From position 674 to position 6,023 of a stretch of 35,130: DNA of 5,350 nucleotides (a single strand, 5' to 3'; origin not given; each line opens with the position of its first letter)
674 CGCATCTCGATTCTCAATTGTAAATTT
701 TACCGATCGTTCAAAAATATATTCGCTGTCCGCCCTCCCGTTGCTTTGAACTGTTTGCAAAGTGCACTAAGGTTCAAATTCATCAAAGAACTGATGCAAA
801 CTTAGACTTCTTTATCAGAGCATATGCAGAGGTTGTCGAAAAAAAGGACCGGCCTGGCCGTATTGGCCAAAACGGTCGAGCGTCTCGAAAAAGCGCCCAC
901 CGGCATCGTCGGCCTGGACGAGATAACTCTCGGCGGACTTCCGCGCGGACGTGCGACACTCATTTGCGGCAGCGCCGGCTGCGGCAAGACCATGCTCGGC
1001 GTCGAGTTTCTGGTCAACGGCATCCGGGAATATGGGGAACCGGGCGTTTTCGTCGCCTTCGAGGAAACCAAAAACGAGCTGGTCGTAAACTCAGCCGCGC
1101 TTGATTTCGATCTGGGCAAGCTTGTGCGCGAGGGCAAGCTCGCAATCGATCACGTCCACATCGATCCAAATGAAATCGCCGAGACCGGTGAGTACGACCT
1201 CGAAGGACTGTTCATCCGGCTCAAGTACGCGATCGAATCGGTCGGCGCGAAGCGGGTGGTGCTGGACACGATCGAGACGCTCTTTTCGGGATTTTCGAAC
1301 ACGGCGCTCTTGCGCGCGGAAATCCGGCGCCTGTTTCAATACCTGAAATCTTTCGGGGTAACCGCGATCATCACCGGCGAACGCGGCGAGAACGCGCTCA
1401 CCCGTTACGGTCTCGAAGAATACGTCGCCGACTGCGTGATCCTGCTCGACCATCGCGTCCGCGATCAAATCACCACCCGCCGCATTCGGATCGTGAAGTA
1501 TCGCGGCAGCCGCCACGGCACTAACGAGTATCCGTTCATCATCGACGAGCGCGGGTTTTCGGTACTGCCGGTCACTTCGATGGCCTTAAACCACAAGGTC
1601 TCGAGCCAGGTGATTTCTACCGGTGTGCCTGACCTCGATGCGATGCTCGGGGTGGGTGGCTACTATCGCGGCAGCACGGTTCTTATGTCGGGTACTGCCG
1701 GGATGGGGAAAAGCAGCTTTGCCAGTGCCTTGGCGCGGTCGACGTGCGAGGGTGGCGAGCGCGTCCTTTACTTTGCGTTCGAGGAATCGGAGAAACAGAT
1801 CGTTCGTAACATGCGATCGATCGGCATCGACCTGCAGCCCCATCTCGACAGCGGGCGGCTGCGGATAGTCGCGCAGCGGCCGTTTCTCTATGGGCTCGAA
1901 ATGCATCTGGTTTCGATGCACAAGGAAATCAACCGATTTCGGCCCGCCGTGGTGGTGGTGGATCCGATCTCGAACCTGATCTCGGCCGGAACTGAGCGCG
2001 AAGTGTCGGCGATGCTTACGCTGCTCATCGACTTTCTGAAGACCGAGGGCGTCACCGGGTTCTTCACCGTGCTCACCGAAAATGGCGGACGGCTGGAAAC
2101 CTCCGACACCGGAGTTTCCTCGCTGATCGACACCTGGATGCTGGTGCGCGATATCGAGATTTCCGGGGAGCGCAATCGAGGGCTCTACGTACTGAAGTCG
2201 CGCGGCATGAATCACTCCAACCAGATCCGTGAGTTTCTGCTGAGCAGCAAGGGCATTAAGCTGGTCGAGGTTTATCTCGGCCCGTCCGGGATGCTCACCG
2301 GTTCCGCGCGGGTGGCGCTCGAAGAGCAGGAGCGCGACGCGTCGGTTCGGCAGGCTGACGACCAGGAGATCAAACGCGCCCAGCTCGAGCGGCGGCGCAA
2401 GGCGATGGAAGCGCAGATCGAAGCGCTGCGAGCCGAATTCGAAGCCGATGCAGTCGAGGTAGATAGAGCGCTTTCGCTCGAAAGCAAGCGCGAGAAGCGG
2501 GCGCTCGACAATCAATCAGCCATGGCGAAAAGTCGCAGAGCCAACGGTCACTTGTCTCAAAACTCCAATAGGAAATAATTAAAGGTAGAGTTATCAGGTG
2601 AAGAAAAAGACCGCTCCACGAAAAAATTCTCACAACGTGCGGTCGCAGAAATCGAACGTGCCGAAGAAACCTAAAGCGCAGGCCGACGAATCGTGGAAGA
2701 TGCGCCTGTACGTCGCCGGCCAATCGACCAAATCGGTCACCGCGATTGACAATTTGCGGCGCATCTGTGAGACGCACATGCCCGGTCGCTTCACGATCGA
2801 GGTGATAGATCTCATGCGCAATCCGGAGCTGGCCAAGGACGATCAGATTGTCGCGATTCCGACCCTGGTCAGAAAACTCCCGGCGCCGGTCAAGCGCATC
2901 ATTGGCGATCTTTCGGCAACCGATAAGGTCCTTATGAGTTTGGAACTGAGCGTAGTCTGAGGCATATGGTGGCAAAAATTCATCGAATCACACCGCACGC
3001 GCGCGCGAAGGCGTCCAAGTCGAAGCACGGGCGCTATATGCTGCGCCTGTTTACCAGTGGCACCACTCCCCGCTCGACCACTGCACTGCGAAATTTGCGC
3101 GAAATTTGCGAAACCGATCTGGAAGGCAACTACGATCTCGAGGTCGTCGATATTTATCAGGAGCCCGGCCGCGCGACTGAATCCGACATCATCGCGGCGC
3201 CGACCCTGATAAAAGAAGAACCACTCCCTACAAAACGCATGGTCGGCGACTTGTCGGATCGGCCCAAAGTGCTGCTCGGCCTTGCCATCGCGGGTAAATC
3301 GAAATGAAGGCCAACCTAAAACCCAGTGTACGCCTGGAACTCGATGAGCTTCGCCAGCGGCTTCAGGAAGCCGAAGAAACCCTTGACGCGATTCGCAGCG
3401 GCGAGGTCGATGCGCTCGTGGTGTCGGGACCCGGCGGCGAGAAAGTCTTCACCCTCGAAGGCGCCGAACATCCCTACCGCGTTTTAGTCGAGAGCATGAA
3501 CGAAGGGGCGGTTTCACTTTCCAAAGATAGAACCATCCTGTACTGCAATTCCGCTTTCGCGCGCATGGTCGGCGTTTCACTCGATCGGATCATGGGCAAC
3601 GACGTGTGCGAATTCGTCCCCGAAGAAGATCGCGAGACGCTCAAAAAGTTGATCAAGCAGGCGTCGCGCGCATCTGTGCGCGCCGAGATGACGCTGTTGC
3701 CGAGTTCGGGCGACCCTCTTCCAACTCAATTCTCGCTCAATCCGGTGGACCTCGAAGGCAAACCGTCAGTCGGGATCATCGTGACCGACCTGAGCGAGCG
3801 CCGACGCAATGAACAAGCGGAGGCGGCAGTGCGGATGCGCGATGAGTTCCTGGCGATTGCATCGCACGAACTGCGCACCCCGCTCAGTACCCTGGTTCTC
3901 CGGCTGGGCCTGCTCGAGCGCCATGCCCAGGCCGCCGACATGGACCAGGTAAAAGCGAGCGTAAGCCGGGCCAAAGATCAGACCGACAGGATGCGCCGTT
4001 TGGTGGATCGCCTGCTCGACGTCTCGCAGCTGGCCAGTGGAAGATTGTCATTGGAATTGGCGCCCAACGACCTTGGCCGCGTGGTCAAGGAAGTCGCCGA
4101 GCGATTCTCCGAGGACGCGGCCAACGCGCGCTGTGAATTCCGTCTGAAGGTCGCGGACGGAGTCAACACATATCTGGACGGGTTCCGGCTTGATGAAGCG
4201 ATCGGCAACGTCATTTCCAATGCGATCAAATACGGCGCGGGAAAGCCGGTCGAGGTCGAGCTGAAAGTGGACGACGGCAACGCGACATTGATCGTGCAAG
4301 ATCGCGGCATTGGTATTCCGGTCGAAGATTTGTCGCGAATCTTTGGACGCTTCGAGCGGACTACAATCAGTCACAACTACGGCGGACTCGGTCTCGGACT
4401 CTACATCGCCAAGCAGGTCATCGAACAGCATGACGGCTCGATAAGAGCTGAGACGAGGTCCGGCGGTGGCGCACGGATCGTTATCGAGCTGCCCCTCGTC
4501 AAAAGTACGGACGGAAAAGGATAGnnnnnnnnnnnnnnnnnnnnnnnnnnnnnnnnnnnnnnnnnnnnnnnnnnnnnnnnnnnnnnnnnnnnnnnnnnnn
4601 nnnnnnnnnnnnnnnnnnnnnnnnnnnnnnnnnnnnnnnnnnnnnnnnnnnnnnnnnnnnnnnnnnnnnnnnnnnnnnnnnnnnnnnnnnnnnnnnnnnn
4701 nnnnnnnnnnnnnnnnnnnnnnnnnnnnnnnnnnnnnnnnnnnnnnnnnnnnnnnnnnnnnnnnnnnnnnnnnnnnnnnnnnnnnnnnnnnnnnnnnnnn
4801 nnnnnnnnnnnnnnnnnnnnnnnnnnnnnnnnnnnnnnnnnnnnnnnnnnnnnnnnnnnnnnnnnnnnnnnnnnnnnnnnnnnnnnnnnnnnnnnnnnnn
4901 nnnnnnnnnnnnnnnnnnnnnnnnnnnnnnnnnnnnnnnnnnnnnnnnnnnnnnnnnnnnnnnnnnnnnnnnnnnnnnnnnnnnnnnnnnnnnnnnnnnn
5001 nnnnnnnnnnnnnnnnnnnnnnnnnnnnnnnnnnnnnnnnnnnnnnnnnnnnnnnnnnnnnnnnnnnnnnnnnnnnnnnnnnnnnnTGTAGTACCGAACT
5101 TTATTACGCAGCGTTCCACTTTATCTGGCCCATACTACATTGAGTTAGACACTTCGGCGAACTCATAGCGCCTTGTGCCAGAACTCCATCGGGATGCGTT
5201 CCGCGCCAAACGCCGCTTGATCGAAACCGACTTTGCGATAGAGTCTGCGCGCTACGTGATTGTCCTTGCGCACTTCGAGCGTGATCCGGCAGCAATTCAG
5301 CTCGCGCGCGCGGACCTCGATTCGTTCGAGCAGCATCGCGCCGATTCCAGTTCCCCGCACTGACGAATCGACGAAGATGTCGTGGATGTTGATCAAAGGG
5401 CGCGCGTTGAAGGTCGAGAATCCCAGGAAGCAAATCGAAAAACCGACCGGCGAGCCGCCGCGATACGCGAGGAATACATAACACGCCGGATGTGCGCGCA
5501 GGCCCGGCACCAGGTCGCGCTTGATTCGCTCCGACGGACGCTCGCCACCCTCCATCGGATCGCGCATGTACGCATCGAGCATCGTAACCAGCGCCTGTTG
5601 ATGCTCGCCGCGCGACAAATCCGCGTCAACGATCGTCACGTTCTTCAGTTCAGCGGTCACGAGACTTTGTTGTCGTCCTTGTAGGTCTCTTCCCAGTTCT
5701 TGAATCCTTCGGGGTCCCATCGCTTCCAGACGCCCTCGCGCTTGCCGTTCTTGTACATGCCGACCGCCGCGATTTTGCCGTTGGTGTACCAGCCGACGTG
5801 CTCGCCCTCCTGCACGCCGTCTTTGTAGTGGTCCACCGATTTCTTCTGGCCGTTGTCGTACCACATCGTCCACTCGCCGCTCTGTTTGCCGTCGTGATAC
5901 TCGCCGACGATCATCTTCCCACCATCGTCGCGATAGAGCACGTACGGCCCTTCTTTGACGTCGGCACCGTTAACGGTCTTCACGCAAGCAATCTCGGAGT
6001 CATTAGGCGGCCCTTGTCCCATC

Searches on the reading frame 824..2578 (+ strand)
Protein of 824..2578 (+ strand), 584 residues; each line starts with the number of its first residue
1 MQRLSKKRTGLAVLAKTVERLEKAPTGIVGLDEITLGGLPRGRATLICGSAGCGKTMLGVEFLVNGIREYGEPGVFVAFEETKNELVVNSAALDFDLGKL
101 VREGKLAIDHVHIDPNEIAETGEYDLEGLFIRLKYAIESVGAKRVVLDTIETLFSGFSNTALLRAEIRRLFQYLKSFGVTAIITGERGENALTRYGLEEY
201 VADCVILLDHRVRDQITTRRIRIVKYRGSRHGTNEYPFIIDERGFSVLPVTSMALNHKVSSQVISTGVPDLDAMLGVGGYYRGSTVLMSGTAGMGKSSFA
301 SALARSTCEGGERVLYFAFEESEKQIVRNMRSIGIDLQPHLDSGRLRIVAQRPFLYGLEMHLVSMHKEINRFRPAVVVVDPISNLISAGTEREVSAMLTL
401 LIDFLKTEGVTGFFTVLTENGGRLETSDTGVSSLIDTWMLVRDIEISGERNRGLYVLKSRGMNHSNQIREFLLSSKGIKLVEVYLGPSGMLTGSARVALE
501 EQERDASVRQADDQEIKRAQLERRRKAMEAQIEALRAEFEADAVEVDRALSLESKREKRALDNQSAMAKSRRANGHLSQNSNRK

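Call 11: search_protein_families(library=pfam, proteins=[window:824-2578:+], max_evalue=0.001)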
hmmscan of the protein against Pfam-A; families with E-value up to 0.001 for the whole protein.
window:824-2578:+ (584 aa): 11 families
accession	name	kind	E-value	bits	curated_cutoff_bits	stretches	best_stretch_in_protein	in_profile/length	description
PF06745.19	ATPase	-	3.6e-105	350.9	26.6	2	25-249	2-228/231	KaiC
PF13481.12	AAA_25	-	1.4e-16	61.2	27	2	279-405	28-174/195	AAA domain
PF03796.21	DnaB_C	-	9.1e-12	45.3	27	1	264-332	2-69/255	DnaB-like helicase C terminal domain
PF00154.27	RecA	-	5.2e-10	39.7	27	0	15-81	24-90/262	recA bacterial DNA recombination protein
PF13401.12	AAA_22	-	2.8e-06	28.1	27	0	286-407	8-113/130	AAA domain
PF24883.2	NPHP3_N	-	6.7e-06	26.8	24.8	0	285-325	24-64/164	Nephrocystin 3, N-terminal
PF00004.35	AAA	-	2.2e-05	25.3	21.2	0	286-407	1-98/131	ATPase family associated with various cellular activities (AAA)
PF13479.12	AAA_24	-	5.5e-05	23.5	27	0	285-326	4-37/195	AAA domain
PF05729.18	NACHT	-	6.9e-05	23.2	26.7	0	285-317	2-40/167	NACHT domain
PF01695.23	IstB_IS21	-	0.00028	20.9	24.1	0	285-320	94-129/238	IstB-like ATP binding protein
PF20720.3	nSTAND3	-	0.00041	20.5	27.2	0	285-320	19-55/155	Novel STAND NTPase 3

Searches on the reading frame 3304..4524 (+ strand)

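Call 11: search_protein_families(library=pfam, proteins=[window:3304-4524:+], max_evalue=0.001)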
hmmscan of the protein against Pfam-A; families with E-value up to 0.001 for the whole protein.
window:3304-4524:+ (406 aa): 8 families
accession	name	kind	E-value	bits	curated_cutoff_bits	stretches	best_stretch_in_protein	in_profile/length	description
PF02518.31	HATPase_c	-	1.4e-28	100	26.4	1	294-398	4-109/111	Histidine kinase-, DNA gyrase B-, and HSP90-like ATPase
PF00512.31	HisKA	-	9.9e-15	54.8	26.9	1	178-246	1-66/66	His Kinase A (phospho-acceptor) domain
PF08448.16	PAS_4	-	1.5e-12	48.2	23.1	1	62-168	1-110/110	PAS fold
PF13426.13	PAS_9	-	2.2e-11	44.4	27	1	70-165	5-103/103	PAS domain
PF00989.32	PAS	-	8.8e-11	42.3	22.6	1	58-124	3-69/113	PAS fold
PF13188.13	PAS_8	-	8e-07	29.2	21.8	1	58-111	3-56/65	PAS domain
PF08447.18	PAS_3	-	4.3e-06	27.3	25.6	0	78-154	1-82/89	PAS fold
PF13581.12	HATPase_c_2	-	1.9e-05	25.1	27.4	1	296-376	36-112/127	Histidine kinase-like ATPase domain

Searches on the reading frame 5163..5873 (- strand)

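Call 11: search_protein_families(library=pfam, proteins=[window:5163-5873:-], max_evalue=0.001)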
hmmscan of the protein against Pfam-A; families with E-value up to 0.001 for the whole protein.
window:5163-5873:- (236 aa): 4 families
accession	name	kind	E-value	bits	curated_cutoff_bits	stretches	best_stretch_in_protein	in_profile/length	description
PF00583.31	Acetyltransf_1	-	4.2e-20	72.6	20.7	1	98-217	4-116/116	Acetyltransferase (GNAT) family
PF13508.13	Acetyltransf_7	-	5.1e-13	49.7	27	1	131-218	3-83/84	Acetyltransferase (GNAT) domain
PF13673.13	Acetyltransf_10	-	1.3e-09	38.5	23.6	1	130-219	30-109/128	Acetyltransferase (GNAT) domain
PF08445.16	FR47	-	0.00028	21.3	22.1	1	163-220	24-80/86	FR47-like protein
